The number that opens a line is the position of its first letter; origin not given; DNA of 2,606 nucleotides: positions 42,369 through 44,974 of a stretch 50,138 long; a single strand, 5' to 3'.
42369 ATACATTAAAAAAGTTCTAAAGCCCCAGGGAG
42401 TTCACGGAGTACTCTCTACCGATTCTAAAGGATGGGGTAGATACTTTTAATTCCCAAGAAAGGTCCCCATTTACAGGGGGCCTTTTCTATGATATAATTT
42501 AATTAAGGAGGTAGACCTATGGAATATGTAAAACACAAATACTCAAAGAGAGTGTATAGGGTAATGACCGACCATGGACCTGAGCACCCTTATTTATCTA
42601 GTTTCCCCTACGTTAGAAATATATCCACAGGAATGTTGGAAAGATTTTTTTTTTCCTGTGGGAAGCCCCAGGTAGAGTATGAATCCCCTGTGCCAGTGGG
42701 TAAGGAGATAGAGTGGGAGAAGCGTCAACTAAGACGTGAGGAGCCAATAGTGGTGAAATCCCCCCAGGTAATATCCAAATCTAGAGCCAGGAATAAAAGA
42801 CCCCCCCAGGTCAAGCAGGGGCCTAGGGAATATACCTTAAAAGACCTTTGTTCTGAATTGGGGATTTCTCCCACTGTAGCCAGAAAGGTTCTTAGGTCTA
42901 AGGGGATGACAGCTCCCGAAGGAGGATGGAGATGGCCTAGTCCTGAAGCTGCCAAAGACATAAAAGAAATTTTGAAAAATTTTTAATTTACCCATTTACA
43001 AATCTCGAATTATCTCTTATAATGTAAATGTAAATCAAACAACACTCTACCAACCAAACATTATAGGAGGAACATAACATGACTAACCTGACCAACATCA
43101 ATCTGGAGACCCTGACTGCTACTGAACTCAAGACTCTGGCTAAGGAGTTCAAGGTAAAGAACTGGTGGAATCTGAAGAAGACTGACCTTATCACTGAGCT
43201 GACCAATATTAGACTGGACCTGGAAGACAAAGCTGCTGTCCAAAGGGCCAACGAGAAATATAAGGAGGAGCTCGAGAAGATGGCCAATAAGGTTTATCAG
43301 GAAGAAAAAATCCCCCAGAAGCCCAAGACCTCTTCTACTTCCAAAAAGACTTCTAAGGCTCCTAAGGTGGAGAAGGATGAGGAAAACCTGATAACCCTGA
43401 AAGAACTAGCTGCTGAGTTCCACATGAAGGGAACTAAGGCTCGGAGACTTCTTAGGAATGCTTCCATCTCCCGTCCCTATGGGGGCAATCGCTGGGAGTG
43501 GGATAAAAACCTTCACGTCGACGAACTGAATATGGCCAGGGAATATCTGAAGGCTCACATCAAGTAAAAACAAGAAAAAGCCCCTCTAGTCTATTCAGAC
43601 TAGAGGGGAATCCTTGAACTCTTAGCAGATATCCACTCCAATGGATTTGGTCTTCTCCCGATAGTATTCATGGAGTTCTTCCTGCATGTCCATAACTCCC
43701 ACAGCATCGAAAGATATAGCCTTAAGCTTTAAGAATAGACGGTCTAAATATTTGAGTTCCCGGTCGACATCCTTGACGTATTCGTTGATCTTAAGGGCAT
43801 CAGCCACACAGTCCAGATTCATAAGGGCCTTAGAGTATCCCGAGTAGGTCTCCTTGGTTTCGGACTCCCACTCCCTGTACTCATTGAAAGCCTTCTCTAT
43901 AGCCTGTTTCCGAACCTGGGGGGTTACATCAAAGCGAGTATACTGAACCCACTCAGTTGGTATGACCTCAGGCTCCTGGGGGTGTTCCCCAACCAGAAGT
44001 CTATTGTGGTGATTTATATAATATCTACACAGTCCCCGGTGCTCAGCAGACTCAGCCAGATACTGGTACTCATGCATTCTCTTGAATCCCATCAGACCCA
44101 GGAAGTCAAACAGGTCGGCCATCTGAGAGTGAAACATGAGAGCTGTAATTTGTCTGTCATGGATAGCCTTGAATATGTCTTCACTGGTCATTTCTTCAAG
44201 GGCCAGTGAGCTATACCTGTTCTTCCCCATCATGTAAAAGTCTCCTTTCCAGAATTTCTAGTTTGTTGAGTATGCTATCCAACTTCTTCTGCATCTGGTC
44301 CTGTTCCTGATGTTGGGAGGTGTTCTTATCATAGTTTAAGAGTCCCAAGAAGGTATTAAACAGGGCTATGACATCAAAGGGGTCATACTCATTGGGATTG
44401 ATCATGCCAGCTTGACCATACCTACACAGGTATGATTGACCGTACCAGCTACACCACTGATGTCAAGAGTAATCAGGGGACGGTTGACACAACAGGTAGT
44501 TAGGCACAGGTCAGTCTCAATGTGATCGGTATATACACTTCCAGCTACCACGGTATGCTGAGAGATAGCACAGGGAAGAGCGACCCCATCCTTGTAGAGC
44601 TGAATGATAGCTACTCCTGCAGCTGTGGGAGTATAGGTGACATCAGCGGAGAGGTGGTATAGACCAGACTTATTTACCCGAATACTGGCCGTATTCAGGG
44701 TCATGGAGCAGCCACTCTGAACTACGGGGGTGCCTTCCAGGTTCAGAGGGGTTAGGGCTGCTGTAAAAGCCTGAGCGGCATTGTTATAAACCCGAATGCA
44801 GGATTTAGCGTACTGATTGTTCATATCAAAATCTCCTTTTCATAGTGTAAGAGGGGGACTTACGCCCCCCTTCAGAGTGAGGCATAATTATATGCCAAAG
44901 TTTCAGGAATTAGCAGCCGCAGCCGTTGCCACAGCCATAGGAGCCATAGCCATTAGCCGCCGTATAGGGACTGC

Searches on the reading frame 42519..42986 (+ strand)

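Call 26: search_protein_families(library=pfam, proteins=[window:42519-42986:+], max_evalue=0.001)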
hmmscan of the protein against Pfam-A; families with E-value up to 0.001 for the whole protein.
window:42519-42986:+ (155 aa): 0 families

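Call 82: search_protein_families(library=phrogs, proteins=[window:42519-42986:+], max_evalue=0.001)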
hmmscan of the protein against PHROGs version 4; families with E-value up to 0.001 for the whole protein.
window:42519-42986:+ (155 aa): 2 families
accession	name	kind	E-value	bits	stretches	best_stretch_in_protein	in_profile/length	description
phrog_36397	-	unknown function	6.3e-05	23.8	1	104-154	140-189/196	-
phrog_33386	-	unknown function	0.00025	20.9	1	90-152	390-450/452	-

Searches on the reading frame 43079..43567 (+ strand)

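Call 26: search_protein_families(library=pfam, proteins=[window:43079-43567:+], max_evalue=0.001)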
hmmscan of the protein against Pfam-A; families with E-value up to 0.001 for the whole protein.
window:43079-43567:+ (162 aa): 1 family
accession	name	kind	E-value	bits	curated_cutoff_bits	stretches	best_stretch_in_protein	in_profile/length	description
PF07498.18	Rho_N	-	1.5e-05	25.3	24.9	1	9-40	2-33/43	Rho termination factor, N-terminal domain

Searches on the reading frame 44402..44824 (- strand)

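Call 26: search_protein_families(library=pfam, proteins=[window:44402-44824:-], max_evalue=0.001)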
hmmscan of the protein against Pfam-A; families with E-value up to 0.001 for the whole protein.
window:44402-44824:- (140 aa): 1 family
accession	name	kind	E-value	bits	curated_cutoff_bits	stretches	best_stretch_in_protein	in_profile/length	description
PF18573.7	BclA_C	-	0.00079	19.7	38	0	27-102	20-92/128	BclA C-terminal domain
